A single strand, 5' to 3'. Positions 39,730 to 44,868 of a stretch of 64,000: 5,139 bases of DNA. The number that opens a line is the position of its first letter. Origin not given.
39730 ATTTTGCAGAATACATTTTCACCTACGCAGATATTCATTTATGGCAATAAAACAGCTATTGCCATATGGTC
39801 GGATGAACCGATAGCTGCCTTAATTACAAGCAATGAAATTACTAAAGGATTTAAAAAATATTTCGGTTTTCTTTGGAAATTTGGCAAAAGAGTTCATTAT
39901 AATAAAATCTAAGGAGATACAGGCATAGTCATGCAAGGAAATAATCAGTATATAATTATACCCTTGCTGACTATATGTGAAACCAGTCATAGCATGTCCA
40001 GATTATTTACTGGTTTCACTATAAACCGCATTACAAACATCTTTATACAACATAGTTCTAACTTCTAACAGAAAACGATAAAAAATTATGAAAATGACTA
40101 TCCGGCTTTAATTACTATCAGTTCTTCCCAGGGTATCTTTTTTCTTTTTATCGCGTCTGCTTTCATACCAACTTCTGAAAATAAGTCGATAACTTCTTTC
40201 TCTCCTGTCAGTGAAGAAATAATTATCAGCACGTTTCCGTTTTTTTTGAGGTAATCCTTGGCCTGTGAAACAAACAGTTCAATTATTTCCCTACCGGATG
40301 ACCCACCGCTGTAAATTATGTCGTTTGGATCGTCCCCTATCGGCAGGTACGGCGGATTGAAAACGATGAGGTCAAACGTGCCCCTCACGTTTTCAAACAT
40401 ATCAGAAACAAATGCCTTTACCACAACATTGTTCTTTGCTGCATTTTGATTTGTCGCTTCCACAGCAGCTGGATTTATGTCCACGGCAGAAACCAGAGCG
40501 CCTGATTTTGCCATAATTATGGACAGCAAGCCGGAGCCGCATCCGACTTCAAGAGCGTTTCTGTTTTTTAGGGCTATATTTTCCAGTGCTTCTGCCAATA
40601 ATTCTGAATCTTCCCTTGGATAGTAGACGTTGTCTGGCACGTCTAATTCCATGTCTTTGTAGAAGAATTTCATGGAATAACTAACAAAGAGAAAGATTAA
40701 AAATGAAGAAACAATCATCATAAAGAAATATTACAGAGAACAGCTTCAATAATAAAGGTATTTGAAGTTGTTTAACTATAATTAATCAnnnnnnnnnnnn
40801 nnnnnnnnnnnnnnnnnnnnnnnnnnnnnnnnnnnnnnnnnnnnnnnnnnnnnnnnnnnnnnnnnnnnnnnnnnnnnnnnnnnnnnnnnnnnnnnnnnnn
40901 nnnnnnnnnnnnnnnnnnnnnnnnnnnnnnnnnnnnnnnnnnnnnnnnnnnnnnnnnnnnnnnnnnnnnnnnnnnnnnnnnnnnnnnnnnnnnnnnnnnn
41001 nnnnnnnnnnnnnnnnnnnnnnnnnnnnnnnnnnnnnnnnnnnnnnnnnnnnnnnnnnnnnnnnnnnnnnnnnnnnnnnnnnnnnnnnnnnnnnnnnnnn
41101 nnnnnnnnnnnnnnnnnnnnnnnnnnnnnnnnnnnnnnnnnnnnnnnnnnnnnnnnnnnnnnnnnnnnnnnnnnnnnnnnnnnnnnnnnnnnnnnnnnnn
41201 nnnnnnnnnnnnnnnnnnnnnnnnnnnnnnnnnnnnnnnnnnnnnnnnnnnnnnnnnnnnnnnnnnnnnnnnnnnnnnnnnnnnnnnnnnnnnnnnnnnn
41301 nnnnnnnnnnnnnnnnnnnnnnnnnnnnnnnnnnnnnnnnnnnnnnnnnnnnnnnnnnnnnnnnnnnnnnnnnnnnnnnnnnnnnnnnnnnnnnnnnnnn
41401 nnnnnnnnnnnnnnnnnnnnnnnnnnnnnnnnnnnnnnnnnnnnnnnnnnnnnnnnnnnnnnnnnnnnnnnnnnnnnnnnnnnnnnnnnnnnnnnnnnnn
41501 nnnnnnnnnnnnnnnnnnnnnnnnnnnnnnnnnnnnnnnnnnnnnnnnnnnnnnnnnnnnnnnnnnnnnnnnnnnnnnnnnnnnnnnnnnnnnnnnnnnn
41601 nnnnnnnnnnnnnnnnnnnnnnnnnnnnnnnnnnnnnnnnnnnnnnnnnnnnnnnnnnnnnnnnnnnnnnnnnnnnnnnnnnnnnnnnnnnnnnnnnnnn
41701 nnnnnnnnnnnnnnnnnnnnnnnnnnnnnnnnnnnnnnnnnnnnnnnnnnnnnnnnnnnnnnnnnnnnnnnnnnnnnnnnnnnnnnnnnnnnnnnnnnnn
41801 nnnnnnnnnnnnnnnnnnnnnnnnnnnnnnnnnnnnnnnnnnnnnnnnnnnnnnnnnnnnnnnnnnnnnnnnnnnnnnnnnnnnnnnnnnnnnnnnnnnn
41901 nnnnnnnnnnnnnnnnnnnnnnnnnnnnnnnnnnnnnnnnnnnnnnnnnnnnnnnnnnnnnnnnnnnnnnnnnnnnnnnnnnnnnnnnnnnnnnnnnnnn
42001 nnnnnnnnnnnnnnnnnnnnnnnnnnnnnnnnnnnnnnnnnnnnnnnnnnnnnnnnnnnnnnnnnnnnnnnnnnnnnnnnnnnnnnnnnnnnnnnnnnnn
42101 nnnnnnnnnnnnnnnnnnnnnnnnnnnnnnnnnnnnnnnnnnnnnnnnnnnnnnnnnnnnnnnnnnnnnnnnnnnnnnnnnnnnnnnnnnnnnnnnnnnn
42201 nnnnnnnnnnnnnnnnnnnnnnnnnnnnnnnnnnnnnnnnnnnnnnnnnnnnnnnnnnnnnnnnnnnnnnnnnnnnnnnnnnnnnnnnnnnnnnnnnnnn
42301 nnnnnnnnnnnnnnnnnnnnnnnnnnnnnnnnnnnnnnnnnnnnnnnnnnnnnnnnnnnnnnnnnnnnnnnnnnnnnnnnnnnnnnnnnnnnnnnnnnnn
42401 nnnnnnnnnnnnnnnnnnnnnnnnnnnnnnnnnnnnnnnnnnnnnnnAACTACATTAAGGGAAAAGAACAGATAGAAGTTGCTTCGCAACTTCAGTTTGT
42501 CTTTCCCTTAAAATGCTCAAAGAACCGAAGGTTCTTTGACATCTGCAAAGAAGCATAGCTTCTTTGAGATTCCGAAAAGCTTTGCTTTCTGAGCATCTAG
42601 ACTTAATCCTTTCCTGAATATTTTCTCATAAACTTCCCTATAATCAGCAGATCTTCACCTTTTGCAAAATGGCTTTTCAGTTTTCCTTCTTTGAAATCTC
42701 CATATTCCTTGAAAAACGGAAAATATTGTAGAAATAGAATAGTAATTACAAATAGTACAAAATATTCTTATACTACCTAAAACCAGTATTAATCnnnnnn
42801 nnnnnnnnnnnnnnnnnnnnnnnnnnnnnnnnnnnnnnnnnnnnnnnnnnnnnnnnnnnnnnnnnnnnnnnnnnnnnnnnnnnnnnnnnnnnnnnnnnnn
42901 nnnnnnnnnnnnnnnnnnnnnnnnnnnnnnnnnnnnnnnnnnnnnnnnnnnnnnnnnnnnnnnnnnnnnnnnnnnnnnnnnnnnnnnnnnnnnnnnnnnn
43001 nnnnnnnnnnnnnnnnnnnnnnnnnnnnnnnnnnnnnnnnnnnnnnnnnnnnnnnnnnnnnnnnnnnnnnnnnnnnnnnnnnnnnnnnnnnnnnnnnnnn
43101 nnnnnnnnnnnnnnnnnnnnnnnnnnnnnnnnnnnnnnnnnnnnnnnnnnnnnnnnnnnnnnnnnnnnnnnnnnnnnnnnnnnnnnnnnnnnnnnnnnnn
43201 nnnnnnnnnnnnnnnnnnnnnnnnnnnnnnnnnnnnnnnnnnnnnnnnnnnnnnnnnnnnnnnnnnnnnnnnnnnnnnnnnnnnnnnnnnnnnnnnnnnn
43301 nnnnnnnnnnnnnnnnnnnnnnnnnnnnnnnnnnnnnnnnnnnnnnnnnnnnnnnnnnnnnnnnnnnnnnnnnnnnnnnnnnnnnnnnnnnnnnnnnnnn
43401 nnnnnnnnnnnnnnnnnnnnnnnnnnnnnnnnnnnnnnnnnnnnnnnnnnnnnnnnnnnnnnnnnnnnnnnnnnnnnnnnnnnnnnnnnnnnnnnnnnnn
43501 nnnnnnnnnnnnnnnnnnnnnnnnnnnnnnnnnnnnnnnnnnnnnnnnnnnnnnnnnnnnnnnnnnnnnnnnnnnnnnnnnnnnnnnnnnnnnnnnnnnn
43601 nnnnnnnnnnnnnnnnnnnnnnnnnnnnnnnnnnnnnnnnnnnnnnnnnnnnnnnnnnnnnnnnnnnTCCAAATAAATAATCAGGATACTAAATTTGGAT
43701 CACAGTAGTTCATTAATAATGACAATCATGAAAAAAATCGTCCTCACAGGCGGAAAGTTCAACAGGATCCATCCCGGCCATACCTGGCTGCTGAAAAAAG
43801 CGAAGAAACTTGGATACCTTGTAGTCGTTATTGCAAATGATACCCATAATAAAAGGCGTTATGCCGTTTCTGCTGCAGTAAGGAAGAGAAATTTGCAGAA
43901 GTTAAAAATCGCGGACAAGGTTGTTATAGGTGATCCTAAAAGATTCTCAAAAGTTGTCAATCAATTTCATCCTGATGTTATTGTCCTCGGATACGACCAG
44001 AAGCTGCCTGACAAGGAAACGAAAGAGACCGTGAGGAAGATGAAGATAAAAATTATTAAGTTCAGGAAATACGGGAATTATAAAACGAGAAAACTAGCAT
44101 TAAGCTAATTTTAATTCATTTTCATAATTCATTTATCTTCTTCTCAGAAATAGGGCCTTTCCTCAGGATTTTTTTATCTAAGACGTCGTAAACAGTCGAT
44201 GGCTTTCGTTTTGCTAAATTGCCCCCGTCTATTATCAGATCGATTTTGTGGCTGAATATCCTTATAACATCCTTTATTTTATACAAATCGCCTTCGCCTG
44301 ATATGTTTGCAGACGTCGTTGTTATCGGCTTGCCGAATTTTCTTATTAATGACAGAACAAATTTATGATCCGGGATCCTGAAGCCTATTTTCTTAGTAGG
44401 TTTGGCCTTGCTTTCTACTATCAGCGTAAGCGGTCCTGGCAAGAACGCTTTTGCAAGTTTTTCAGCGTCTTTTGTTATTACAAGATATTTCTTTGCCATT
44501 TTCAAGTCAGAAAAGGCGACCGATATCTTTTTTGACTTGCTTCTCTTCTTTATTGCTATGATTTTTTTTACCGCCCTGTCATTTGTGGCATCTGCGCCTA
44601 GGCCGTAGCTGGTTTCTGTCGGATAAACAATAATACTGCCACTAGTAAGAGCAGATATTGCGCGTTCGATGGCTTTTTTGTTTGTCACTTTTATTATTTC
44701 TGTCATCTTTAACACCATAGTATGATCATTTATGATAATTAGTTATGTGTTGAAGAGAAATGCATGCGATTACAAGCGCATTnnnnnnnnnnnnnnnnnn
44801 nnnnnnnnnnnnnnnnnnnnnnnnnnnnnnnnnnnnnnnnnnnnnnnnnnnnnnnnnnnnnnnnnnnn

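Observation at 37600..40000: AT-rich (~33% GC) accessory islet with three unknown genes and a TrmB regulator, and a second TrmB-associated islet at 57090-59060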

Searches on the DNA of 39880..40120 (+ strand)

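Call 53: search_rna_families(source=window, start=39880, end=40120, threshold=evalue, max_evalue=10, show_alignments=2)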
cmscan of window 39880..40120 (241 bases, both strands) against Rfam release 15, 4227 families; matches with E-value up to 10: 5.
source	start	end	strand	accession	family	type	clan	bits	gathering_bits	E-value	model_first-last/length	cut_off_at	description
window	39995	40093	+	RF01205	snR62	Gene; snRNA; snoRNA; CD-box;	CL00055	23.1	55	2.7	1-100/100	no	Small nucleolar RNA snR62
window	39919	39979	+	RF04280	mir-890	Gene; miRNA;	CL00136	20.7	56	0.03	1-74/74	no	mir-890 microRNA precursor family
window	39888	39965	-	RF00314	snoZ182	Gene; snRNA; snoRNA; CD-box;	-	14.5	80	5.5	1-92/92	no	Small nucleolar RNA Z182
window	39954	40056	-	RF02306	TtnuCD32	Gene; snRNA; snoRNA; CD-box;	-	13.5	100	3.1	1-98/98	no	Tetrahymena snoRNA TtnuCD32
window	39998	40061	-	RF03065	IS605-orfB-I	Gene; sRNA;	-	11.1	94.2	4.2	61-123/214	no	IS605-orfB-I RNA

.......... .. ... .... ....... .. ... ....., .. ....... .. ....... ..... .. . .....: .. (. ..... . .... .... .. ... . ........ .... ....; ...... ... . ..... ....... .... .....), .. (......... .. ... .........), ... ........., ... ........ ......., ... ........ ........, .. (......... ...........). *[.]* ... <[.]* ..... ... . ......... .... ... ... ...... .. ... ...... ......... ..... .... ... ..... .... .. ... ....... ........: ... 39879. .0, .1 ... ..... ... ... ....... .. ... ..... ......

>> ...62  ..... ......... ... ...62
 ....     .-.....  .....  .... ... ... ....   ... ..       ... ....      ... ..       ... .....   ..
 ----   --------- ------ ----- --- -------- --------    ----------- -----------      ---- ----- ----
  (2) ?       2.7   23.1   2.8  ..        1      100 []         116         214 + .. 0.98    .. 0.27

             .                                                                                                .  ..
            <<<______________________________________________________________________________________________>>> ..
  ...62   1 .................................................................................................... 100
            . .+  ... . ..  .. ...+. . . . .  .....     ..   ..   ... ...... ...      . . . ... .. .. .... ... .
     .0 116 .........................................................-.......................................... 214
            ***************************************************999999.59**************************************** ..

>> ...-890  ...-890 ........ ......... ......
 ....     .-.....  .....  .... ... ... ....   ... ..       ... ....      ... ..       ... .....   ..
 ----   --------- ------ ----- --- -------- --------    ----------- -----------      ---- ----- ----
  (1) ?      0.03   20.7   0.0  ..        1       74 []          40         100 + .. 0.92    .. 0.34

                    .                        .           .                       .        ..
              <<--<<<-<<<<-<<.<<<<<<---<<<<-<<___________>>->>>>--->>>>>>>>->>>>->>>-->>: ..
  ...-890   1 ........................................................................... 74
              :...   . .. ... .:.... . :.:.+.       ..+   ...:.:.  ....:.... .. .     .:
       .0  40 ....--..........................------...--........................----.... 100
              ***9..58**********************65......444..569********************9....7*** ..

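Call 58: build_rna_model(alignment_id=A5)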
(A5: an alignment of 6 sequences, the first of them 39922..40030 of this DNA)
Model R1 built from alignment A5 (6 sequences, 115 columns); structure: RNAalifold consensus.
model positions 110; base pairs 29; branch points 1; effective number of sequences 1.51; information 0.591 bits per position. Calibrated on 0.2 Mb of random sequence (short: E-values are rough).
structure used (alignment columns):
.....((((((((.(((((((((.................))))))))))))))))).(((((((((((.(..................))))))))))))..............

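Call 59: search_with_rna_model(model_id=R1, sources=[window, L004, L005, L006, L007, L008, L009, L010, L011, L012, L013, L014, L015, L016, L017, L018, L019, L020, L021, L022, L023, L024, L025, L066, L067, L068, L069], max_evalue=1, make_alignment=true)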
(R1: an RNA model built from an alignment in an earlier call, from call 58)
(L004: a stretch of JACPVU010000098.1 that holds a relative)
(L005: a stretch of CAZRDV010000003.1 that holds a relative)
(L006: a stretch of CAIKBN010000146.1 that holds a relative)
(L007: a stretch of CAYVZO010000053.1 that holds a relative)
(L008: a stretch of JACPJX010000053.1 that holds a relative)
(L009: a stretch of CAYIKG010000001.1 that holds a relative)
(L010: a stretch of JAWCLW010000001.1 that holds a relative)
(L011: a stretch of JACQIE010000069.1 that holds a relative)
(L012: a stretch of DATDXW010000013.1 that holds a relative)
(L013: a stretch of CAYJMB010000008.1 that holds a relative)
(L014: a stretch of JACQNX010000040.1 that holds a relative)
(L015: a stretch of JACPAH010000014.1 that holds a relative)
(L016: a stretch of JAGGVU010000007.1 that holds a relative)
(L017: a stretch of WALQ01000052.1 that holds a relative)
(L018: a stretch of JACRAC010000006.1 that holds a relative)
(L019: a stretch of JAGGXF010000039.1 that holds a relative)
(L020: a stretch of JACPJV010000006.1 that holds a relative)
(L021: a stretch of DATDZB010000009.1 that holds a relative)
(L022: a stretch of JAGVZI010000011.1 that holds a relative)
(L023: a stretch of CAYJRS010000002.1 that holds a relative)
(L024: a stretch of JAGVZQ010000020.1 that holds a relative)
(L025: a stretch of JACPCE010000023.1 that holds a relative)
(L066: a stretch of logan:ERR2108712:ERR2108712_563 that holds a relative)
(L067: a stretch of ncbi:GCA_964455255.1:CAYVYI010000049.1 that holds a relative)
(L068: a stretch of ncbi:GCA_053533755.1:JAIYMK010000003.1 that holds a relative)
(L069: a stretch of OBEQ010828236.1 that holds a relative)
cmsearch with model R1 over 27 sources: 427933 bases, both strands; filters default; matches with E-value up to 1: 24.
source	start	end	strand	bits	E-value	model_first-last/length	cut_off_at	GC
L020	20487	20596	+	120.7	2e-25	1-110/110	no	0.29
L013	12003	12110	+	111.9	2.3e-23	1-110/110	no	0.35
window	39922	40030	+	111.2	3.2e-23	1-110/110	no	0.36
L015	8623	8729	+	109.9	6.6e-23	1-110/110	no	0.35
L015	7124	7231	-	108.8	1.2e-22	1-110/110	no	0.29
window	21854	21959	+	80.5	5.1e-16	1-110/110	no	0.42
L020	20484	20594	-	44.6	1.3e-07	1-110/110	no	0.3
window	15825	15909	-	43.5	2.4e-07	1-110/110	no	0.31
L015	7127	7234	+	42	5.4e-07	1-110/110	no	0.3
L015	8620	8726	-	41.2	8.4e-07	1-110/110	no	0.35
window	52422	52532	-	40.9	9.6e-07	1-110/110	no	0.38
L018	6183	6285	-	35.4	1.9e-05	1-110/110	no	0.23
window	15955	16040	-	35.2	2.1e-05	1-110/110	no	0.31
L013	12000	12103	-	34.4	3.3e-05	1-110/110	no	0.34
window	15958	16043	+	33.2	6.3e-05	1-110/110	no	0.31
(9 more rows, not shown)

Alignment A6: 24 matches aligned to the model, 206 columns, each read 5' to 3' on its own strand. Consensus structure (alignment columns), stored with it:
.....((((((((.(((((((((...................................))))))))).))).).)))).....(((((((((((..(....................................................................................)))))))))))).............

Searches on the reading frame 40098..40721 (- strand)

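Call 3: search_protein_families(library=pfam, proteins=[window:40098-40721:-], max_evalue=0.1)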
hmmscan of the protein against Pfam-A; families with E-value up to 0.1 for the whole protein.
window:40098-40721:- (207 aa): 26 families (the best 25 are shown)
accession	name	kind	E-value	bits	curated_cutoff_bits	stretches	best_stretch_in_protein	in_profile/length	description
PF05175.20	MTS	-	6.2e-23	81.7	23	1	39-184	20-157/170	Methyltransferase small domain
PF06325.19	PrmA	-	2.2e-13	50.8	22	1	44-122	153-233/296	Ribosomal protein L11 methyltransferase (PrmA)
PF13847.12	Methyltransf_31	-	3e-10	40.4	27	1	52-168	3-111/145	Methyltransferase domain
PF13649.12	Methyltransf_25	-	6e-10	40.1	27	1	57-121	2-70/97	Methyltransferase domain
PF13489.12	Methyltransf_23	-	5.7e-09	36.3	27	1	40-165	11-115/164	Methyltransferase domain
PF08241.18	Methyltransf_11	-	2.8e-08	34.7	21.2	1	57-121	1-66/95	Methyltransferase domain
PF08242.18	Methyltransf_12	-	6.8e-08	33.6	30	1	57-121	1-71/98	Methyltransferase domain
PF07669.17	Eco57I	-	2.8e-07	31.2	25.3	1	103-170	64-136/171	Eco57I restriction-modification methylase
PF02475.24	TRM5-TYW2_MTfase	-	2.2e-05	24.9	28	1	26-123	12-112/164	TRM5/TYW2 methyltransferase domain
PF06962.18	rRNA_methylase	-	0.00017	22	22.7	1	77-167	1-89/137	Putative rRNA methylase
PF03848.20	TehB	-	0.00018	21.5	20.4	1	51-119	29-99/193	Tellurite resistance protein TehB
PF03602.21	Cons_hypoth95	-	0.00066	19.8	24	1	51-125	40-123/182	Conserved hypothetical protein 95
PF01170.24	UPF0020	-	0.00088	19.5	22.3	1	77-170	79-168/197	RMKL-like, methyltransferase domain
PF01135.25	PCMT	-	0.0012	19.1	20.3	1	19-93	41-117/210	Protein-L-isoaspartate(D-aspartate) O-methyltransferase (PCMT)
PF10294.15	Methyltransf_16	-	0.0014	18.9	21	1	46-102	40-97/174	Lysine methyltransferase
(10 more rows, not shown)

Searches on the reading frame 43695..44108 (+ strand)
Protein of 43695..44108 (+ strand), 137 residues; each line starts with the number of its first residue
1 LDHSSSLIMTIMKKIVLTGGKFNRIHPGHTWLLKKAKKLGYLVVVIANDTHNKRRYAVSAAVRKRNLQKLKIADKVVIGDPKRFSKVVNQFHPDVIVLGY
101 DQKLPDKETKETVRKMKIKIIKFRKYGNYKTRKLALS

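Call 101: search_protein_families(library=pfam, proteins=[window:43695-44108:+], max_evalue=0.00001)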
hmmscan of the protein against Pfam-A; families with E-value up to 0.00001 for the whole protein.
window:43695-44108:+ (137 aa): 1 family
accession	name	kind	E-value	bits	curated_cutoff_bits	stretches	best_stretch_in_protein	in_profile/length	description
PF01467.32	CTP_transf_like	-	5.8e-15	56.1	21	1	17-124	1-113/133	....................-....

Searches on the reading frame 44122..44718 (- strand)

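Call 101: search_protein_families(library=pfam, proteins=[window:44122-44718:-], max_evalue=0.00001)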
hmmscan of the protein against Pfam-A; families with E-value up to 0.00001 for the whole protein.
window:44122-44718:- (198 aa): 1 family
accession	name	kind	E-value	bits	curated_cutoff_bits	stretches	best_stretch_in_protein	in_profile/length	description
PF01300.24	Sua5_yciO_yrdC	-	7e-52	175.9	25.1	1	23-188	2-178/178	Telomere recombination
